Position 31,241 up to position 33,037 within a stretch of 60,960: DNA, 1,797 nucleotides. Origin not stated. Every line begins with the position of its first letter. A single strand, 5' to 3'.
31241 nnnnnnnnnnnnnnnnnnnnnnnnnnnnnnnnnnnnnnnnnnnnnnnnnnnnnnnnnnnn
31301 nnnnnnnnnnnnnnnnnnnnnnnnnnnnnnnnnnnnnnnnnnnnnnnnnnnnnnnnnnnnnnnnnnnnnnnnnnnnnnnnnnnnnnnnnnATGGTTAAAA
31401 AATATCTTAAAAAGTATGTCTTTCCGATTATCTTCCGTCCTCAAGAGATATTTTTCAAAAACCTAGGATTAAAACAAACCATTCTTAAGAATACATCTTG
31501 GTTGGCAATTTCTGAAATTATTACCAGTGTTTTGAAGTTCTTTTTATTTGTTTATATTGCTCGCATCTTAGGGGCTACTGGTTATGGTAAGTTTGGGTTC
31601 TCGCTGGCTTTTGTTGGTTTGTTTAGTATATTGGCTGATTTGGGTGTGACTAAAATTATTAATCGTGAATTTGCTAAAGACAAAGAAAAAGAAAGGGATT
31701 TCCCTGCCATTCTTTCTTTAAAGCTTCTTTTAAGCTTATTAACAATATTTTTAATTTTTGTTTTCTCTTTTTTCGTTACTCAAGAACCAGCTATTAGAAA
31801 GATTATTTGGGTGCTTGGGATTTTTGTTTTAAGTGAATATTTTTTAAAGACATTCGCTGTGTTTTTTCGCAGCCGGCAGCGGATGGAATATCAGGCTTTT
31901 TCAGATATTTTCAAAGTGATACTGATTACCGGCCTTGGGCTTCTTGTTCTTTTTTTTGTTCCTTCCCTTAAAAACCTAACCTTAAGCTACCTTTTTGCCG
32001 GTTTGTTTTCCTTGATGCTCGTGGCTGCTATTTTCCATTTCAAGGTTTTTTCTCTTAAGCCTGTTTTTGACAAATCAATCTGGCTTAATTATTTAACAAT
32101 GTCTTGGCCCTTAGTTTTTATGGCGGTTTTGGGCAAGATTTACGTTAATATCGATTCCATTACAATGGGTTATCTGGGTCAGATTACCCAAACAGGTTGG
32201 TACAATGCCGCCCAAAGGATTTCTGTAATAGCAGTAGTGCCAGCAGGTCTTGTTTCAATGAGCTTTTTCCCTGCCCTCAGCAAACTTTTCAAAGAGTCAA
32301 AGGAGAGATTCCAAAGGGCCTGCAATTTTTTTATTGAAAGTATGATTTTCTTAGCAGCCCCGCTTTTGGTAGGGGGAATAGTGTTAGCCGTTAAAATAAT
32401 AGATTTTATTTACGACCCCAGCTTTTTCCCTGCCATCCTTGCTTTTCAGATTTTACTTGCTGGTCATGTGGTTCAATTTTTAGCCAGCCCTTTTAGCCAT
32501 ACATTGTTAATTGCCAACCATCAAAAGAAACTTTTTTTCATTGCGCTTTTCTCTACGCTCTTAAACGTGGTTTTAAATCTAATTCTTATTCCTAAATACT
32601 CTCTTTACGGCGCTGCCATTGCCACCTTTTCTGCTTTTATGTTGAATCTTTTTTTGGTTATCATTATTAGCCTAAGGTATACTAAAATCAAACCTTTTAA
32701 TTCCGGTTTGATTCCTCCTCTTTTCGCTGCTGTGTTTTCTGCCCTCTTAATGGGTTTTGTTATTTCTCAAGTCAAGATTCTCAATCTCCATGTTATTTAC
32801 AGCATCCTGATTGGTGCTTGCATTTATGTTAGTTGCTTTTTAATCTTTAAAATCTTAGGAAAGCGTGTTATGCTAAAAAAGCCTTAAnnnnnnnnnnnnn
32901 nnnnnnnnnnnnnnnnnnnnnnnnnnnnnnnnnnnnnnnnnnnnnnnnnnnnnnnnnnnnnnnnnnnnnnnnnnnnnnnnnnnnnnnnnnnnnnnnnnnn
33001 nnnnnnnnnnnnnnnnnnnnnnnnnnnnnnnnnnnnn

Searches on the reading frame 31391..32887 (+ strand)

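Call 51: search_protein_families(library=pfam, proteins=[window:31391-32887:+], max_evalue=0.00001)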
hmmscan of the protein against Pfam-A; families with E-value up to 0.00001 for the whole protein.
window:31391-32887:+ (498 aa): 2 families
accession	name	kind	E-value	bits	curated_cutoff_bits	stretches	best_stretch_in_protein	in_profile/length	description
PF01943.22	Polysacc_synt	-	9.5e-36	124.1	28.2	1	31-299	1-273/274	Polysaccharide biosynthesis protein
PF13440.11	Polysacc_synt_3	-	6.8e-20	71.9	23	1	56-342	2-285/293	Polysaccharide biosynthesis protein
